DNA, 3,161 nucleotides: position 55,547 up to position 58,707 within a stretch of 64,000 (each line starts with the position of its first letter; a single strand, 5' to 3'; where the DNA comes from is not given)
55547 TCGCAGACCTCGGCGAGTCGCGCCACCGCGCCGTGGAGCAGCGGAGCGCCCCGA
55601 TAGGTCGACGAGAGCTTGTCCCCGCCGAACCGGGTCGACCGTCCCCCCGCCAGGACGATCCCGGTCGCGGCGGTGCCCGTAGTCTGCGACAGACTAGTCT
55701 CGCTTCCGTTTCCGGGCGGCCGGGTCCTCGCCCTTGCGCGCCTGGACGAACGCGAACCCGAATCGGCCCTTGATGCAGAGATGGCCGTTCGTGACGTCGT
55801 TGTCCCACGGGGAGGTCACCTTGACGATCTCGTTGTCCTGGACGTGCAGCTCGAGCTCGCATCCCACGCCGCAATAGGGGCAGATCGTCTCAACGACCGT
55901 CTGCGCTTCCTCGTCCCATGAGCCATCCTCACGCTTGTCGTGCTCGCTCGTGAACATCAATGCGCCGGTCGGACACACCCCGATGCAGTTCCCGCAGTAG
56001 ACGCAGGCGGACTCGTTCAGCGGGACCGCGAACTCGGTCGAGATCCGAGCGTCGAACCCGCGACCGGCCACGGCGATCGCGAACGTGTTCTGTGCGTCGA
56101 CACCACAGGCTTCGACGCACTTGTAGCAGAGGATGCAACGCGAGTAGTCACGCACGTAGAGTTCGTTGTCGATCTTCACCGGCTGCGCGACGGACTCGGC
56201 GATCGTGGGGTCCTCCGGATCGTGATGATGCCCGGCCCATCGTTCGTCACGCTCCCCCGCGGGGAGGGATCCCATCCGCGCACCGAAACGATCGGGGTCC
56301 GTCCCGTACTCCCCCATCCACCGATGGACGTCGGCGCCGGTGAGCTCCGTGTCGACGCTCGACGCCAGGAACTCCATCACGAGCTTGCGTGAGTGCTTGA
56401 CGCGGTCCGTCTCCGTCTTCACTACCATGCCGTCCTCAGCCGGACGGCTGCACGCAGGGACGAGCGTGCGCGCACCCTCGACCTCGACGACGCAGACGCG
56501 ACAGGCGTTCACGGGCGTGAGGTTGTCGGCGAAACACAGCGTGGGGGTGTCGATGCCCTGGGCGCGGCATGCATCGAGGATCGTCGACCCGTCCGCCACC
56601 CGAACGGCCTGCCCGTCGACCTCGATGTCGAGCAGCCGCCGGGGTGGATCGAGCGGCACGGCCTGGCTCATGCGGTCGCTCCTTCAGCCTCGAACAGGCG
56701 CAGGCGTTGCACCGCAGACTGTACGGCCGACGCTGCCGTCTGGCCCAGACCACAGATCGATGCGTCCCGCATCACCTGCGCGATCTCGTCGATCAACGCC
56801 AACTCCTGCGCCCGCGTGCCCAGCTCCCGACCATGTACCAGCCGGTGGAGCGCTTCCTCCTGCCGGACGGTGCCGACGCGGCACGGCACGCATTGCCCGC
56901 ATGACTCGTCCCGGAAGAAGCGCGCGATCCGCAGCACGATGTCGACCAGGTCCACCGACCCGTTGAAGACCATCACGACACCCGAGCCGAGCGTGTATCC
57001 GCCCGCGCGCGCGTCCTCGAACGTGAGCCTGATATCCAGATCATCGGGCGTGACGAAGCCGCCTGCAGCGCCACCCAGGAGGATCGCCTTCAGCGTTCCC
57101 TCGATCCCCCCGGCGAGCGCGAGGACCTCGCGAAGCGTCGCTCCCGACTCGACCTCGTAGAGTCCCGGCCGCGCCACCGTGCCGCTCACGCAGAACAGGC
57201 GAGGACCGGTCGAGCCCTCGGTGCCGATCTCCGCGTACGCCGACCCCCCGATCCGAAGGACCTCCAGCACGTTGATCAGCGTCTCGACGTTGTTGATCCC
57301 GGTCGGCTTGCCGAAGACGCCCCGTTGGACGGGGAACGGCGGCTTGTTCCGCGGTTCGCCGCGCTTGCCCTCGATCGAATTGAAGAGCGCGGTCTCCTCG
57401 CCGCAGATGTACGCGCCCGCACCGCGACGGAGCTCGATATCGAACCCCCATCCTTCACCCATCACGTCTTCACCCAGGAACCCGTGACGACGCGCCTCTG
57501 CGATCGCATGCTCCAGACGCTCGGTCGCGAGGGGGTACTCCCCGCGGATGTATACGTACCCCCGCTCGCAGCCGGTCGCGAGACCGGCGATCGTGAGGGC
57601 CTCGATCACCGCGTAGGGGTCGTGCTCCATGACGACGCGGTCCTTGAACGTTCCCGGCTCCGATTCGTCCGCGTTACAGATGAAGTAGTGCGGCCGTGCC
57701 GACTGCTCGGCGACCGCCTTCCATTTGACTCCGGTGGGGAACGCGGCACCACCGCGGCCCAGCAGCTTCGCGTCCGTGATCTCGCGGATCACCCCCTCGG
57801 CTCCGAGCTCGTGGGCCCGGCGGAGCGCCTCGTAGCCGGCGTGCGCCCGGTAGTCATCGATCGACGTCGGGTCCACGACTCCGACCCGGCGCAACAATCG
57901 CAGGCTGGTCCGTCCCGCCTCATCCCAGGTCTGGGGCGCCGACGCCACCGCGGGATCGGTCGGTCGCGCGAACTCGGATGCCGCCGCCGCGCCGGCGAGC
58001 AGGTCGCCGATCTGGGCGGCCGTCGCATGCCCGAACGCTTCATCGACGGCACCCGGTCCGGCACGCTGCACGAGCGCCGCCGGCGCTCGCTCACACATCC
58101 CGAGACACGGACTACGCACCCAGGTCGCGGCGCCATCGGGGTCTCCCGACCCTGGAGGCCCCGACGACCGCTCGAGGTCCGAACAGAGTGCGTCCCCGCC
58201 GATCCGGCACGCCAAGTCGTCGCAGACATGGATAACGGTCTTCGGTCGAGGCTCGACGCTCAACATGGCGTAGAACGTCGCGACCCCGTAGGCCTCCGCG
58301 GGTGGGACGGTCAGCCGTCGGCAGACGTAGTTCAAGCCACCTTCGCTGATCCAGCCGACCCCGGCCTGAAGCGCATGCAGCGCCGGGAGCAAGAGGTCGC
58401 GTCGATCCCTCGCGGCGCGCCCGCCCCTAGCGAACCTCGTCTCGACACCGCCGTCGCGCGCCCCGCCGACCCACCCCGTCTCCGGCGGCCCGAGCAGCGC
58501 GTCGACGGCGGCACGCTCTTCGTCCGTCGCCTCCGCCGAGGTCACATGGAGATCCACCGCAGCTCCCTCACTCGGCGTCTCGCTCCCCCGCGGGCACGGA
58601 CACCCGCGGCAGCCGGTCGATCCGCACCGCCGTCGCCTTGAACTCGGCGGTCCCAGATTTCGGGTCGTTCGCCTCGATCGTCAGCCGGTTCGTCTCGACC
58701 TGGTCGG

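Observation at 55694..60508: Fission and permuted gene order of formate dehydrogenase alpha around an fdsG-fdsB fusion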

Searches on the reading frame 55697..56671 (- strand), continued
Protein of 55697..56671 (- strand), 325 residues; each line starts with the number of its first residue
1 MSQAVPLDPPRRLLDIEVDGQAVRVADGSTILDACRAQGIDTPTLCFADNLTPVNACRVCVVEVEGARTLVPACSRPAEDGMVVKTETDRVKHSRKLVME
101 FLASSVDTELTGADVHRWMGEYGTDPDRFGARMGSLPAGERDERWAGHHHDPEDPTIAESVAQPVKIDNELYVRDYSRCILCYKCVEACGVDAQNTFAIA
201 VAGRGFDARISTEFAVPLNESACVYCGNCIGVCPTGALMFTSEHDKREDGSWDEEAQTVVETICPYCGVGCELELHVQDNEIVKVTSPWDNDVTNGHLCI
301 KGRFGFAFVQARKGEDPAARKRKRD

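Call 57: search_protein_families(library=pfam, proteins=[L043:3503-5986:-, L043:6020-6610:-, L043:6513-7982:-, L043:6978-7820:+, L043:9352-10635:+, L043:11298-12890:-, L043:11343-12674:+], max_evalue=0.00001)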
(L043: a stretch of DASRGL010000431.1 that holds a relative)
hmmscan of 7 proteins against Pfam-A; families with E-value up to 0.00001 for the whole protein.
L043:3503-5986:- (828 aa): 3 families
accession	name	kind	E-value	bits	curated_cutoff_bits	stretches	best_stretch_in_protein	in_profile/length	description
PF22422.2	MGH1-like_GH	-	3.5e-45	155.5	27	1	408-749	6-356/356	Mannosylglycerate hydrolase MGH1-like glycoside hydrolase domain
PF01204.24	Trehalase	-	2.1e-12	47.1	21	1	492-633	251-395/512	Trehalase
PF17389.8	Bac_rhamnosid6H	-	5.5e-07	29.6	24.5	1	466-590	97-214/339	Bacterial alpha-L-rhamnosidase 6 hairpin glycosidase domain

L043:6020-6610:- (197 aa): 1 family
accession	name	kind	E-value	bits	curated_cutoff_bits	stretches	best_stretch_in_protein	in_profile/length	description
PF12867.12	DinB_2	-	2.7e-13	50.9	24.8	1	48-178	1-128/128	DinB superfamily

L043:6513-7982:- (490 aa): 7 families
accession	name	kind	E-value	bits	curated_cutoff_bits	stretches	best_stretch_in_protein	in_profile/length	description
PF00534.26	Glycos_transf_1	-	1e-45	155.8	26.4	1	297-459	7-171/172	Glycosyl transferases group 1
PF13692.12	Glyco_trans_1_4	-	3.4e-35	121.8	27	1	306-446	2-142/142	Glycosyl transferases group 1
PF13439.12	Glyco_transf_4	-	4.1e-24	85.9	28.5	1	87-283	1-170/170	Glycosyltransferase Family 4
PF13579.12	Glyco_trans_4_4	-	6e-16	59.6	29.7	1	88-278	1-158/158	Glycosyl transferase 4-like domain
PF20706.3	GT4-conflict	-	1.4e-15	57.6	26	1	284-472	177-383/385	Family 4 Glycosyltransferase in conflict systems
PF08323.17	Glyco_transf_5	-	6.7e-14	52.6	22.7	1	74-133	1-59/239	Starch synthase catalytic domain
PF13524.12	Glyco_trans_1_2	-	6.4e-08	33.1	25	1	324-475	6-143/144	Glycosyl transferase-like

L043:6978-7820:+ (281 aa): 0 families

L043:9352-10635:+ (428 aa): 2 families
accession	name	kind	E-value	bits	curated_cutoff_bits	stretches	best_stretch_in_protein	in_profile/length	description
PF06439.18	3keto-disac_hyd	-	7.9e-88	293.8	26.8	2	233-421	1-187/187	3-keto-disaccharide hydrolase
PF20407.5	DUF1583_N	-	2.9e-08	34.1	22.9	0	148-183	86-121/150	Domain of unknown function (DUF1583_N)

L043:11298-12890:- (531 aa): 1 family
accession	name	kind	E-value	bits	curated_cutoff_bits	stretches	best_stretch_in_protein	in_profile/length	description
PF05694.17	SBP56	-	1.9e-221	736.1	34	1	85-531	2-453/453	56kDa selenium binding protein (SBP56)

L043:11343-12674:+ (444 aa): 0 families

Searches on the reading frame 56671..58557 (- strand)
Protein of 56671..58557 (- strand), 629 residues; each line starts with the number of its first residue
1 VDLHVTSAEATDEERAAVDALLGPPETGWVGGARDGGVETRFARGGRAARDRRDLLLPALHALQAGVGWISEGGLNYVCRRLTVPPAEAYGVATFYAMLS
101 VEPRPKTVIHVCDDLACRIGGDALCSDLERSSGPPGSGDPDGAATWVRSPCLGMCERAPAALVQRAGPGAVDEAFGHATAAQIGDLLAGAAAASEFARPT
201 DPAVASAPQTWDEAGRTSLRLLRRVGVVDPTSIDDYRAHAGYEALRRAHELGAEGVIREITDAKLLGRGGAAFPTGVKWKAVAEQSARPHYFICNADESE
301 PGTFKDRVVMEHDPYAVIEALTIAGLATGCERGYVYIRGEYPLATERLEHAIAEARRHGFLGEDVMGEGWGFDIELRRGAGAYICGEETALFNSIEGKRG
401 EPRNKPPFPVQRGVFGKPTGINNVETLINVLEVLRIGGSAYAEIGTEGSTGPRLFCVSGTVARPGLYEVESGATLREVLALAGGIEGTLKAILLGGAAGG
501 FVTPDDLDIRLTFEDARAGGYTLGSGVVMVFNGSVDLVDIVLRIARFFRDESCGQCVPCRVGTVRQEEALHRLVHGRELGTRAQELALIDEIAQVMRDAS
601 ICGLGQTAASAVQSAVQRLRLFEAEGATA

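Call 8: search_protein_families(library=pfam, proteins=[window:56671-58557:-], max_evalue=0.001)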
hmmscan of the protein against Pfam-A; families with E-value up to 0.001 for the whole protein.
window:56671-58557:- (629 aa): 5 families
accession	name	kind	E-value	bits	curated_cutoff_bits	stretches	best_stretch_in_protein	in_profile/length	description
PF01512.22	Complex1_51K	-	1.4e-47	161.8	31.2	1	260-431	1-149/150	Nuo51 FMN-binding domain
PF01257.25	2Fe-2S_thioredx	-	2.3e-26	92.8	24.8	1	51-183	10-137/145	Thioredoxin-like [2Fe-2S] ferredoxin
PF10589.14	NADH_4Fe-4S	-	9.5e-23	80.3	23.5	1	539-619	1-78/85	NADH-ubiquinone oxidoreductase-F iron-sulfur binding region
PF10531.15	SLBB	-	1.6e-08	34.7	27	1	455-485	2-32/55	SLBB domain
PF22461.2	SLBB_2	-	3e-06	27.7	27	1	454-497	2-49/79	SLBB domain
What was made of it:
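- Checked: NuoE+NuoF fusion, 58557..56668, 629 aa. Pfam finds PF01257, PF01512, SLBB and PF10589 (call 8).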

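Call 48: search_protein_families(library=ncbifam, proteins=[window:56671-58557:-], max_evalue=1e-10)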
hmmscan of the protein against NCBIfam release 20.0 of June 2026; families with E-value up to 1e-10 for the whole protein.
window:56671-58557:- (629 aa): 12 families
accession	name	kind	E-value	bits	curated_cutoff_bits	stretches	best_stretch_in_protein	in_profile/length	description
TIGR01959.1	nuoF_fam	equivalog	6.7e-132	439.8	558.65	1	224-620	5-403/410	NADH-quinone oxidoreductase subunit NuoF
NF010120.0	PRK13596.1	equivalog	2.1e-109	365.9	389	1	232-620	19-410/433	NADH-quinone oxidoreductase subunit NuoF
NF008436.0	PRK11278.1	equivalog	1.4e-98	330.8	749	1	229-620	23-419/448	NADH-quinone oxidoreductase subunit NuoF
NF005722.0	PRK07539.1-2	equivalog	4.9e-22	78.7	141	1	49-170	20-143/157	NADH-quinone oxidoreductase subunit NuoE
TIGR01958.1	nuoE_fam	subfamily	7.1e-20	71.6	142.4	1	51-164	13-128/148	NADH-quinone oxidoreductase subunit NuoE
NF005747.0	PRK07571.1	equivalog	2.8e-18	66.2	224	1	50-163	33-148/173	bidirectional hydrogenase complex protein HoxE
NF004638.0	PRK05988.1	equivalog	2.4e-15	56.7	198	1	52-173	24-147/159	formate dehydrogenase subunit gamma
NF005721.0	PRK07539.1-1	equivalog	3.3e-14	52.8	308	1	51-163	43-157/292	NADH-quinone oxidoreductase subunit NuoE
NF005723.0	PRK07539.1-3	equivalog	1.3e-13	51.1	226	1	51-164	21-136/158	NADH-quinone oxidoreductase subunit NuoE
NF005724.0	PRK07539.1-4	equivalog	2.3e-12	47.3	280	1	56-194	42-176/240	NADH-quinone oxidoreductase subunit NuoE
TIGR01945.1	rnfC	subfamily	5.1e-12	45.1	245.95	0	242-354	110-220/435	RnfABCDGE type electron transport complex subunit C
NF005725.0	PRK07539.1-5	equivalog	1.4e-11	44.4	220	1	52-161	37-149/174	NADH-quinone oxidoreductase subunit NuoE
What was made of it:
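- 56668..58557 (-): NuoE-NuoF fusion (diaphorase subunit): [2Fe-2S], FMN/NADH site and N3-type [4Fe-4S]. PF01257, PF01512, SLBB and PF10589 (call 8). nuoF_fam 440 bits and NuoE models (call 48).
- On NAD+-linked metal-dependent FDH with NuoEFG-like module (FdsABG / Fdh1AB type): PF01257, PF01512 and PF10589 lie on one 629-aa protein (call 8). nuoF_fam scores 440 bits (call 48).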

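Call 58: search_solved_structures(query=window:56671-58557:-, max_evalue=1e-30)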
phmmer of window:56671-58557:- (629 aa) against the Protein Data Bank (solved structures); distinct sequences matched with E-value up to 1e-30: 61 (the best 60 are shown).
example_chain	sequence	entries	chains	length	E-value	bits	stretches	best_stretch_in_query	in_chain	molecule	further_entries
9bov_B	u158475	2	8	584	5.2e-112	378.9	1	198-616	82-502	NADH dehydrogenase (Quinone)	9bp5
8oh5_B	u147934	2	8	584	4.7e-111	375.8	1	217-620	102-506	NAD-reducing hydrogenase subunit HoxF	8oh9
7t2r_B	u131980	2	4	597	2.1e-109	370.4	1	216-618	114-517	NiFe hydrogenase subunit B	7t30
9n5u_B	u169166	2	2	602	2.7e-109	370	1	151-616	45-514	NfnB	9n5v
7q4v_B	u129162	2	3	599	3.3e-108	366.4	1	147-620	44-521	Iron hydrogenase HydB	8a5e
9fe7_B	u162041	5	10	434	3.9e-108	366.1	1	218-618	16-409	NADH-quinone oxidoreductase subunit F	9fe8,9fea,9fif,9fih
6q9c_B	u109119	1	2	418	4.8e-108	365.9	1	218-618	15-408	NADH-quinone oxidoreductase subunit F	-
7q5y_C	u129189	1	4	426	5e-108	365.8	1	218-618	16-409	NADH-quinone oxidoreductase subunit F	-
6hl2_B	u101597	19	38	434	5.4e-108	365.7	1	218-618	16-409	NADH-quinone oxidoreductase subunit F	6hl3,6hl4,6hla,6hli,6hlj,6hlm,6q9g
9fii_B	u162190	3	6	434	1.9e-107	363.9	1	218-618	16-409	NADH-quinone oxidoreductase subunit F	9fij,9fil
6q9k_B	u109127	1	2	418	2.4e-107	363.6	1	218-618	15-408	NADH-quinone oxidoreductase subunit F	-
6r7p_B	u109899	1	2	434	2.6e-107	363.4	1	218-618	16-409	NADH-quinone oxidoreductase subunit F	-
9fdj_B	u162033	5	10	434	5.1e-107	362.5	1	218-618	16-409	NADH-quinone oxidoreductase subunit F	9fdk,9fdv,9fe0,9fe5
7p5h_B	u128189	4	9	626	3.6e-105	356.3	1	218-622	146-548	Fe-hydrogenase, subunit beta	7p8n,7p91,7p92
7q4w_B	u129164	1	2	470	4.1e-104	352.9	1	233-620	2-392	Iron hydrogenase HydB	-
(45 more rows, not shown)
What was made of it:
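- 56668..58557 (-): PDB hits are to NuoF/HoxF/HydB/FdsB-type chains (call 58).
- Closest known: Tungsten FDH1. Same: The beta subunit is a NuoE-NuoF fusion (7e5z_B, 311 bits, call 58).
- The NuoF part scores higher against HydB/HoxF-type chains than against FdsB (call 58). The NuoF part scores higher against bifurcating-type or HydB/HoxF-like chains (9bov_B, 8oh5_B, 7t2r_B, 7q4v_B; 366-379 bits) than against FdsB (285-347 bits) (call 58).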
